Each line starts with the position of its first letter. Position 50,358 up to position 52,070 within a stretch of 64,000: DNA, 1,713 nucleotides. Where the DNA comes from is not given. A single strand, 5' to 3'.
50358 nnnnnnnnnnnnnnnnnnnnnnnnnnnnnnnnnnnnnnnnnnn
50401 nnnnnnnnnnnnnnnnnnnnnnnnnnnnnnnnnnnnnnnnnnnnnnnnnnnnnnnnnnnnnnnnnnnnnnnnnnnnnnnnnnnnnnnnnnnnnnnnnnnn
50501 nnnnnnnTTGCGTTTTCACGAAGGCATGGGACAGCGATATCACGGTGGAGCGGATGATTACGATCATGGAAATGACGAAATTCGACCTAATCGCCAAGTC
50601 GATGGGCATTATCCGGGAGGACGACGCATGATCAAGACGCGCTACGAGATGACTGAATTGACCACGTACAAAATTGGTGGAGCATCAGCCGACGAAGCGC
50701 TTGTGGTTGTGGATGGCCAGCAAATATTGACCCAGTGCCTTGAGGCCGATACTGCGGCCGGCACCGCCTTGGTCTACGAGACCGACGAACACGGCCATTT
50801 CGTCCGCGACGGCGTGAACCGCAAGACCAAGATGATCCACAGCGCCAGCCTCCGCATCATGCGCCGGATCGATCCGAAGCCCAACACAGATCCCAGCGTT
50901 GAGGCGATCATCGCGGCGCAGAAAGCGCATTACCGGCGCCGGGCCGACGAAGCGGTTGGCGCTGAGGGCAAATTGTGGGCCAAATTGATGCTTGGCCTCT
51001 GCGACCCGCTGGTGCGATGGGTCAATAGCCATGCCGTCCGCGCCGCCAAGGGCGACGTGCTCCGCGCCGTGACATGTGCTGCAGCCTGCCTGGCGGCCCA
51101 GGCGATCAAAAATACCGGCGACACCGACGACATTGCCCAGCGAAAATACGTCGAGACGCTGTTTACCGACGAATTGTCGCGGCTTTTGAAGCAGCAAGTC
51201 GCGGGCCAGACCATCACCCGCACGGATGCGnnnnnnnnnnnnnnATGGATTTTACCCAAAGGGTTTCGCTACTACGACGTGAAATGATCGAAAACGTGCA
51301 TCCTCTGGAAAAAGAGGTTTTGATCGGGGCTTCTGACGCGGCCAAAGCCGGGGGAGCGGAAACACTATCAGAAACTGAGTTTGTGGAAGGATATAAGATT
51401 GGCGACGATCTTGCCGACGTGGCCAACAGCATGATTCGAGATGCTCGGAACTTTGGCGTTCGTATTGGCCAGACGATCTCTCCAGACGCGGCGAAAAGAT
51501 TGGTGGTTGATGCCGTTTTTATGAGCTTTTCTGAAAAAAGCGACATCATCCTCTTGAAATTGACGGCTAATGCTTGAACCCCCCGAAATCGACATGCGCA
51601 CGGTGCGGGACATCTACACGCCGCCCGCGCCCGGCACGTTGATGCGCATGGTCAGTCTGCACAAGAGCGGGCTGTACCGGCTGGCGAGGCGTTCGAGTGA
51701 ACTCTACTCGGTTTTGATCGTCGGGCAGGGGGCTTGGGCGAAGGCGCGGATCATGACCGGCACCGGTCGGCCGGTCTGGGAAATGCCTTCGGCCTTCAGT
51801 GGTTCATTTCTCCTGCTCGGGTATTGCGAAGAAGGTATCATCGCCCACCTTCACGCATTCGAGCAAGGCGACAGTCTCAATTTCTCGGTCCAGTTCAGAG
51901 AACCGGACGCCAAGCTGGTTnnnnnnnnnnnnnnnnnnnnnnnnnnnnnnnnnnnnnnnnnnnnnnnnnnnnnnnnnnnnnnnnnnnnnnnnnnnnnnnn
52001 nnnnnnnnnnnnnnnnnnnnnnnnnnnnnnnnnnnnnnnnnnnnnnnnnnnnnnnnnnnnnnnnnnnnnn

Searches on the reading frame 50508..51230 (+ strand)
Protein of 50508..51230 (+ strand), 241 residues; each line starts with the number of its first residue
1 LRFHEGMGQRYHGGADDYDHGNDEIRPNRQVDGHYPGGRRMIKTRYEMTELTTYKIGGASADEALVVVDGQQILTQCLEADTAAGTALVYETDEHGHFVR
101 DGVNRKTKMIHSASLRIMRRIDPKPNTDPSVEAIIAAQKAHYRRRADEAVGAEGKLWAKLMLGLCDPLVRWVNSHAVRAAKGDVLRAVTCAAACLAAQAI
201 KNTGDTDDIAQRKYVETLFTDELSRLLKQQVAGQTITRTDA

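Call 13: search_protein_families(library=phrogs, proteins=[window:50508-51230:+], max_evalue=0.001)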
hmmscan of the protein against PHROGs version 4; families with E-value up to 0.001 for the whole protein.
window:50508-51230:+ (241 aa): 0 families

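Call 62: search_protein_families(library=pfam, proteins=[window:50628-51230:+], max_evalue=0.1)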
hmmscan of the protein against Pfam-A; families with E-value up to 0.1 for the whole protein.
window:50628-51230:+ (201 aa): 1 family
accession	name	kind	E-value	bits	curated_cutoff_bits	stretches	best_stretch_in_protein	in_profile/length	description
PF00123.25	Hormone_2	-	0.0087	16.5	21.2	0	175-192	2-19/28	Peptide hormone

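Call 91: search_protein_families(library=ncbifam, proteins=[window:50628-51230:+], max_evalue=0.01)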
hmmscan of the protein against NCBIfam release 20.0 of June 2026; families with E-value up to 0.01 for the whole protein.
window:50628-51230:+ (201 aa): 0 families

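Call 93: search_protein_families(library=phrogs, proteins=[window:50628-51230:+], max_evalue=0.01)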
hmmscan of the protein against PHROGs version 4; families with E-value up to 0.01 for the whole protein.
window:50628-51230:+ (201 aa): 0 families

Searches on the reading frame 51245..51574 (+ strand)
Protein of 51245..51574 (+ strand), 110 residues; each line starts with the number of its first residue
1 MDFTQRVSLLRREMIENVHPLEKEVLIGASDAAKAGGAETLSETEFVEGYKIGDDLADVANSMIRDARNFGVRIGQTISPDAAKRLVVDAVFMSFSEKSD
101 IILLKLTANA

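Call 3: search_protein_families(library=pfam, proteins=[window:51245-51574:+], max_evalue=1)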
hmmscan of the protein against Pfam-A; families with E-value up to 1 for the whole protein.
window:51245-51574:+ (110 aa): 0 families

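Call 4: search_protein_families(library=phrogs, proteins=[window:51245-51574:+], max_evalue=0.1)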
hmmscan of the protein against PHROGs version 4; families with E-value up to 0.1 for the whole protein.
window:51245-51574:+ (110 aa): 1 family
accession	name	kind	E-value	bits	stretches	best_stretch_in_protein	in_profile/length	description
phrog_32129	-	unknown function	0.071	14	1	3-61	21-79/116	-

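Call 91: search_protein_families(library=ncbifam, proteins=[window:51245-51574:+], max_evalue=0.01)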
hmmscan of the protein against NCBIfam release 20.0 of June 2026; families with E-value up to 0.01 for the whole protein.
window:51245-51574:+ (110 aa): 0 families

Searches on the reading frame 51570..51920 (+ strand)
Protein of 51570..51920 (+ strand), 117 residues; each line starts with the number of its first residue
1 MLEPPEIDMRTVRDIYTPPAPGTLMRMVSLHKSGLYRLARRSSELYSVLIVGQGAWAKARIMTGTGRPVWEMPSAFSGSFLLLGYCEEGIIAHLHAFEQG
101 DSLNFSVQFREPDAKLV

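Call 3: search_protein_families(library=pfam, proteins=[window:51570-51920:+], max_evalue=1)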
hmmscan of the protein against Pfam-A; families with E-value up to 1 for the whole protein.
window:51570-51920:+ (117 aa): 0 families

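Call 4: search_protein_families(library=phrogs, proteins=[window:51570-51920:+], max_evalue=0.1)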
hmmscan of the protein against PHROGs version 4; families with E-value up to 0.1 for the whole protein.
window:51570-51920:+ (117 aa): 0 families

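Call 69: search_solved_structures(query=A5, max_evalue=10)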
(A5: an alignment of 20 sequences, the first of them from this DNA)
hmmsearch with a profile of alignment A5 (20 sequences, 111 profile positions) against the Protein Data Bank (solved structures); distinct sequences matched with E-value up to 10: 1.
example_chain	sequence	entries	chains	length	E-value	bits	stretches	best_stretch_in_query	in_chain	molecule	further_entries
1gz0_A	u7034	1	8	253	1.5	12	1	11-67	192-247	HYPOTHETICAL TRNA/RRNA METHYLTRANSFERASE YJFH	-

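Call 71: find_homologous_proteins(query=A5, max_evalue=0.001)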
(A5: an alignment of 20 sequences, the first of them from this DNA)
Query A5 (20 sequences) (117 aa, profile of the alignment): 20 proteins with E <= 0.001 among 812 candidates.
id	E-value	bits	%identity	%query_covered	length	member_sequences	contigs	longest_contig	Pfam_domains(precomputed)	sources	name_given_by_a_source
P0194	3.5e-44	167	53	92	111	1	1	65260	-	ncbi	-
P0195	3.3e-41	157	46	95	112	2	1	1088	-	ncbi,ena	-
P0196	7.3e-40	153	48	89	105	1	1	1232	-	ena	-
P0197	8.2e-40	153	34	95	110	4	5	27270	-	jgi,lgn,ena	-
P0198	6.4e-38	147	44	91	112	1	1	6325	-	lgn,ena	-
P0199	7.6e-38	147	52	93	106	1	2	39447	-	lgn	-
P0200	2.2e-37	145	100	100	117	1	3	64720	-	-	-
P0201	2.2e-37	145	44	73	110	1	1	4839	-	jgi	jgi:hypothetical protein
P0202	1.8e-36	142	78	97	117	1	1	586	-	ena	-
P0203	1.9e-36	142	45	88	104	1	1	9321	-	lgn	-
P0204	1.3e-35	139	38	89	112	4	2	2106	-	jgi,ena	-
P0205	1.5e-35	139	51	96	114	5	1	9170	-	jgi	jgi:hypothetical protein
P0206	9.1e-34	134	41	77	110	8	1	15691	-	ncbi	-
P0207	1.5e-32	130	43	74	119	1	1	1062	-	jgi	jgi:hypothetical protein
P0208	6.5e-31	124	35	90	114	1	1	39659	-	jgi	jgi:hypothetical protein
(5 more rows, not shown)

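Call 77: predict_structure(alignment_id=A7)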
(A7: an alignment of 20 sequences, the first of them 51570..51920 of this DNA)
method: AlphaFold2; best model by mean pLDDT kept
length: 117 residues; sequences in the alignment: 20
mean_pLDDT: 87.5   pTM: 0.80
mean pLDDT of the five models: 87.5, 87.0, 86.7, 86.2, 85.6
residues with pLDDT >= 90: 82; 70-90: 23; 50-70: 7; < 50: 5
segments of 3 or more residues with pLDDT < 50: 1-3
pLDDT, mean of each block of 10 residues (from residue 1): 65 92 94 94 95 86 94 90 94 84 90 67
secondary structure, 60 per line:
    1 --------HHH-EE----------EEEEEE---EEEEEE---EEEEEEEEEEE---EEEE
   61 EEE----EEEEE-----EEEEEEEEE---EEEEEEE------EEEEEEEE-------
elements in order: E25-30 E34-39 E43-53 E57-63 E68-72 E78-86 E90-96 E103-110
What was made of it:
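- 51570..51923 (+): X' : 117-aa protein with a predicted 8-strand beta-sandwich (jelly-roll) fold. It always lies just upstream of the biotinyl gene. AF2 pLDDT 87.5 (call 77).
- The neighbours are small beta-rich proteins (call 77).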

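Call 79: fold_search(model_id=the predicted structure, library=pdb)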
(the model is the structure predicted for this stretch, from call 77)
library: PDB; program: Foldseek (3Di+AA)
matches with E <= 10: 1793; with E <= 0.001: 8
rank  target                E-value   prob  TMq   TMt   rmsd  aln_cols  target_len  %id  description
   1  5gu5                  1.5e-04  1.00  0.42  0.44   5.2        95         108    9  Crystal structure of p24gamma2 GOLD domain determined by sulfur-SAD (released 2017-01-25)
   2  6f1d                  2.2e-04  1.00  0.42  0.42   5.4       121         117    9  CUB2 domain of C1r (released 2018-01-17)
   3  5azw_B                4.0e-04  1.00  0.39  0.46   5.4        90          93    9  Crystal structure of p24beta1 GOLD domain (released 2016-09-14)
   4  4dzg                  5.0e-04  1.00  0.46  0.46   5.2       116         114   10  Crystal structure of Aeromonas hydrophila PliG, a periplasmic lysozyme inhibitor of g-type lysozyme (released 2012-06-13)
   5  3ibm_A                6.8e-04  1.00  0.39  0.33   6.2       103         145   17  CRYSTAL STRUCTURE OF cupin 2 domain-containing protein Hhal_0468 FROM Halorhodospira halophila (released 2009-07-28)
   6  7rrm_A                7.7e-04  0.99  0.37  0.42   9.3        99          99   13  Structure of the human TMED1 (p24gamma1) Golgi dynamics Domain (released 2021-10-20)
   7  1nlq_E                8.1e-04  1.00  0.42  0.47   5.0        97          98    9  The crystal structure of Drosophila NLP-core provides insight into pentamer formation and histone binding (released 2003-03-01)
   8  5fws                  8.7e-04  1.00  0.48  0.23   4.7       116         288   11  Wnt modulator Kremen crystal form I at 1.90A (released 2016-07-20)
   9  1spp_B                1.0e-03  1.00  0.50  0.52   4.6       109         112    8  THE CRYSTAL STRUCTURES OF TWO MEMBERS OF THE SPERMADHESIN FAMILY REVEAL THE FOLDING OF THE CUB DOMAIN (released 1998-06-24)
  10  3pob_A                1.2e-03  0.99  0.39  0.41   5.2       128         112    8  Crystal structure of MASP-1 CUB2 domain in complex with the collagen-like domain of MBL (released 2011-08-24)
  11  9i0y_0                1.3e-03  1.00  0.47  0.47   6.0       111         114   12  Recombinant Ena2A fibers (released 2025-03-12)
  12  9i0y_a                1.4e-03  1.00  0.45  0.47   6.0       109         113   12  Recombinant Ena2A fibers (released 2025-03-12)
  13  3ibm_B                1.6e-03  0.99  0.40  0.34   6.3       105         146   14  CRYSTAL STRUCTURE OF cupin 2 domain-containing protein Hhal_0468 FROM Halorhodospira halophila (released 2009-07-28)
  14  6h82_b                1.7e-03  1.00  0.45  0.40   7.5       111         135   15  Cryo-EM structure of the archaeal extremophilic internal membrane containing Haloarcula hispanica icosahedral virus 2  (released 2019-04-03)
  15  6lfp                  1.7e-03  0.90  0.29  0.09  10.2       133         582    7  Cry3Aa protein for enzyme entrapment (released 2020-10-14)
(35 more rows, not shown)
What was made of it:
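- The low-scoring fold hits for X' include cupin-type enzymes (call 79). TM-scores are at most 0.5, to generic jelly rolls (call 79).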

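Call 91: search_protein_families(library=ncbifam, proteins=[window:51570-51920:+], max_evalue=0.01)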
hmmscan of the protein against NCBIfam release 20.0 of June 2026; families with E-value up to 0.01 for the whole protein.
window:51570-51920:+ (117 aa): 0 families
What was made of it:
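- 51570..51923 (+): No Pfam, PHROG or NCBIfam hit (calls 3, 4, 91).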
